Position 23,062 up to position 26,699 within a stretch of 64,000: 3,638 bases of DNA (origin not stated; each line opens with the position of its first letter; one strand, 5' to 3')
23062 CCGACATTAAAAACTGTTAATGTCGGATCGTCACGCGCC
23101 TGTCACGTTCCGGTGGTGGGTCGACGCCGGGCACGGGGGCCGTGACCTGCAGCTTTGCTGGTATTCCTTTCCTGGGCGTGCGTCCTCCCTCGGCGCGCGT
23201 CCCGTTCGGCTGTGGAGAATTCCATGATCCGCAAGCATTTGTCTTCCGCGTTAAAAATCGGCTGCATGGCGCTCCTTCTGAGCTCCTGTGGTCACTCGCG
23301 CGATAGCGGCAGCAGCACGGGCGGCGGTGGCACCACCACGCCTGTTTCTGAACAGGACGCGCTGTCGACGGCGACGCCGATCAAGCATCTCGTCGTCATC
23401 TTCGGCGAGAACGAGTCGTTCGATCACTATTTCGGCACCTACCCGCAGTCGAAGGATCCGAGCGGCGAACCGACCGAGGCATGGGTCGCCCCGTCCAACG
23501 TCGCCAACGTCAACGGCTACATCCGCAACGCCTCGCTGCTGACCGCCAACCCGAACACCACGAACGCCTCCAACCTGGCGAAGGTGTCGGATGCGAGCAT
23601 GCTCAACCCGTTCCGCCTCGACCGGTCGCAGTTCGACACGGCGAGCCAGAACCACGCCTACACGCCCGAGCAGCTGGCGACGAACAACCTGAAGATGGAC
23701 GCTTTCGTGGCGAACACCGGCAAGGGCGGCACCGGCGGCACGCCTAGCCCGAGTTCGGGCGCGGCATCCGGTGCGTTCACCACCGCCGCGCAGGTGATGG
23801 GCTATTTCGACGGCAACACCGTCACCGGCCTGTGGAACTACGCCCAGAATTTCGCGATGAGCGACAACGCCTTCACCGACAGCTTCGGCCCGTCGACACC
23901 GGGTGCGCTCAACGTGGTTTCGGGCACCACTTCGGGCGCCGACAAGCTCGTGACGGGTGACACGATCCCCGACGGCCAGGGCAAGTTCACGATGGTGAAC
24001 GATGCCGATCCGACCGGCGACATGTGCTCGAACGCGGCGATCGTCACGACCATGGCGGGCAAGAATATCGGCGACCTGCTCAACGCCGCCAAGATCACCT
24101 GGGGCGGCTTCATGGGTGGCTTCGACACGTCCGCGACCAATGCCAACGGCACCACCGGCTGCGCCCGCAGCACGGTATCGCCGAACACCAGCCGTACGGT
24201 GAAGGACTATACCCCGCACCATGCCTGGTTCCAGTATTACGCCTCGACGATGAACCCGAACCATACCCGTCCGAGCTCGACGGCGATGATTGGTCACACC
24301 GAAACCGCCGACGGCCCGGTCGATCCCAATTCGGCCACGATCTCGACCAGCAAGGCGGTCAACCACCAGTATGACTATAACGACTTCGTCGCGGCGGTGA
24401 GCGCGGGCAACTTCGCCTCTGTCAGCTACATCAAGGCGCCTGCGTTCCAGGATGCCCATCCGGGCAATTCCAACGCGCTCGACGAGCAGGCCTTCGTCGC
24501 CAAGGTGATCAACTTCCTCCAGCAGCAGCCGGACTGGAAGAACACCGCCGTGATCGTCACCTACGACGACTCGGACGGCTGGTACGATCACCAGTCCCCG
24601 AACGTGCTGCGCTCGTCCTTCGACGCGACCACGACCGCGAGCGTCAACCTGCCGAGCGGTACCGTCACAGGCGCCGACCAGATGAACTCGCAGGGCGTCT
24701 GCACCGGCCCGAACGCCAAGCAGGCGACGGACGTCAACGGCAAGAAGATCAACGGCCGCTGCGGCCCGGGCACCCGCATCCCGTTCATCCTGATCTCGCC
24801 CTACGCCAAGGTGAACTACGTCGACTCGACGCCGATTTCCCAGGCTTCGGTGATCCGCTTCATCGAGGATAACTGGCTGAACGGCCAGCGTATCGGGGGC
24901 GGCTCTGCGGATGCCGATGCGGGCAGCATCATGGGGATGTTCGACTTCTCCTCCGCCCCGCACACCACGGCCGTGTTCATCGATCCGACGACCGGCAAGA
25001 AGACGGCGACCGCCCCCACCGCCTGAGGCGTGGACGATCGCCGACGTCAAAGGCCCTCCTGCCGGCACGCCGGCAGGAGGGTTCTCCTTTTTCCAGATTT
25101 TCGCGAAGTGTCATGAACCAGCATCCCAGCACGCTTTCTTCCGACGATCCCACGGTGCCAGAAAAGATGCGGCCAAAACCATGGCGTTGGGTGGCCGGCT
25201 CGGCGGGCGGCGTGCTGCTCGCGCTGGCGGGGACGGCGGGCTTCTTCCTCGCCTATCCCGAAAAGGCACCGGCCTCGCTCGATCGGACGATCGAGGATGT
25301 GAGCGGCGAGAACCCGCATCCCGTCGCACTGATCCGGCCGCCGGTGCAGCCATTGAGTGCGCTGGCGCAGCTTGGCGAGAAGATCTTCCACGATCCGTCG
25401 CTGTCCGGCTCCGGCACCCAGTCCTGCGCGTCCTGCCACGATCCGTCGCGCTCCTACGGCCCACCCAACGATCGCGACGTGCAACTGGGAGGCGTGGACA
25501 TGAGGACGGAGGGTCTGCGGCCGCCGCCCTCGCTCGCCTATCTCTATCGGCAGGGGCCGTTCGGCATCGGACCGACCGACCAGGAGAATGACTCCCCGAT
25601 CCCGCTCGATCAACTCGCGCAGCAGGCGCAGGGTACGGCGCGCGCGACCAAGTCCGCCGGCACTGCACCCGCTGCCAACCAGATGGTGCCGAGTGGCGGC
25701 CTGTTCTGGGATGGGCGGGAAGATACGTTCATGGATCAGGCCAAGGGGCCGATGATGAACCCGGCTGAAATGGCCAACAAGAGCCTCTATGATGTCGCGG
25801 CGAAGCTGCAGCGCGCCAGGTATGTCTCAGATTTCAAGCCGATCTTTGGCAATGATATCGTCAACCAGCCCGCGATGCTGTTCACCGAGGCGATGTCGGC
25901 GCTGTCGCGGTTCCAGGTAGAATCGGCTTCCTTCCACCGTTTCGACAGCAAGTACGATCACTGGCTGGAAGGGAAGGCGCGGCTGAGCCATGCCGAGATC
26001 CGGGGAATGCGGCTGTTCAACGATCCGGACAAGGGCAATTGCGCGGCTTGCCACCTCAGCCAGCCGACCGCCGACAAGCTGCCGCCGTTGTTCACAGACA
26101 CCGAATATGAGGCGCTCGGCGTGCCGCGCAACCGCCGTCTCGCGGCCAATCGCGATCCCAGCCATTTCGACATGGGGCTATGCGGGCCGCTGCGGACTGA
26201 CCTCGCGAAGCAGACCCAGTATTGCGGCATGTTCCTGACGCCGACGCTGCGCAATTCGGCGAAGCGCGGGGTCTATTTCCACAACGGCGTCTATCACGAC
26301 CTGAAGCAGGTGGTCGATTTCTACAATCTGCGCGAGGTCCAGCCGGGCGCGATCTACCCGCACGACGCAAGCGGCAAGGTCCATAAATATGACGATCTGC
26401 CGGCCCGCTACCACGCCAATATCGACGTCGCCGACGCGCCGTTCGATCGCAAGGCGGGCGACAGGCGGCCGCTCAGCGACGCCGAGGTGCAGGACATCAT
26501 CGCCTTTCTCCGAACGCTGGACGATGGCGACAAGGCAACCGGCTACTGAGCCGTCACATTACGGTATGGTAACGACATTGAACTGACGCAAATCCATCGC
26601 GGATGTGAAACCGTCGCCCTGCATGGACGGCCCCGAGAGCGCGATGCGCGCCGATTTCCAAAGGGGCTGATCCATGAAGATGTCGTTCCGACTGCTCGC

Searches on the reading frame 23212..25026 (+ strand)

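Call 14: search_protein_families(library=pfam, proteins=[window:23212-25026:+], max_evalue=0.001)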
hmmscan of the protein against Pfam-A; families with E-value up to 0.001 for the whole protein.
window:23212-25026:+ (604 aa): 1 family
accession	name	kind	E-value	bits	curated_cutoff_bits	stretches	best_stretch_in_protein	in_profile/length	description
PF04185.19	Phosphoesterase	-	1.2e-63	215.9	23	1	57-555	1-353/356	Phosphoesterase family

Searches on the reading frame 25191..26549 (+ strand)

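Call 14: search_protein_families(library=pfam, proteins=[window:25191-26549:+], max_evalue=0.001)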
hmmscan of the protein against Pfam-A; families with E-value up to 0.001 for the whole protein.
window:25191-26549:+ (452 aa): 3 families
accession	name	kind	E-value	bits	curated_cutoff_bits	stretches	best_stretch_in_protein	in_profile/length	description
PF03150.19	CCP_MauG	-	2.6e-33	116.2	25.6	1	57-263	2-148/149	Di-haem cytochrome c peroxidase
PF13442.11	Cytochrome_CBB3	-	0.00021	22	27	0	272-303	6-30/68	Cytochrome C oxidase, cbb3-type, subunit III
PF00034.26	Cytochrom_C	-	0.00029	22.5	21.3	0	409-443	53-89/90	Cytochrome c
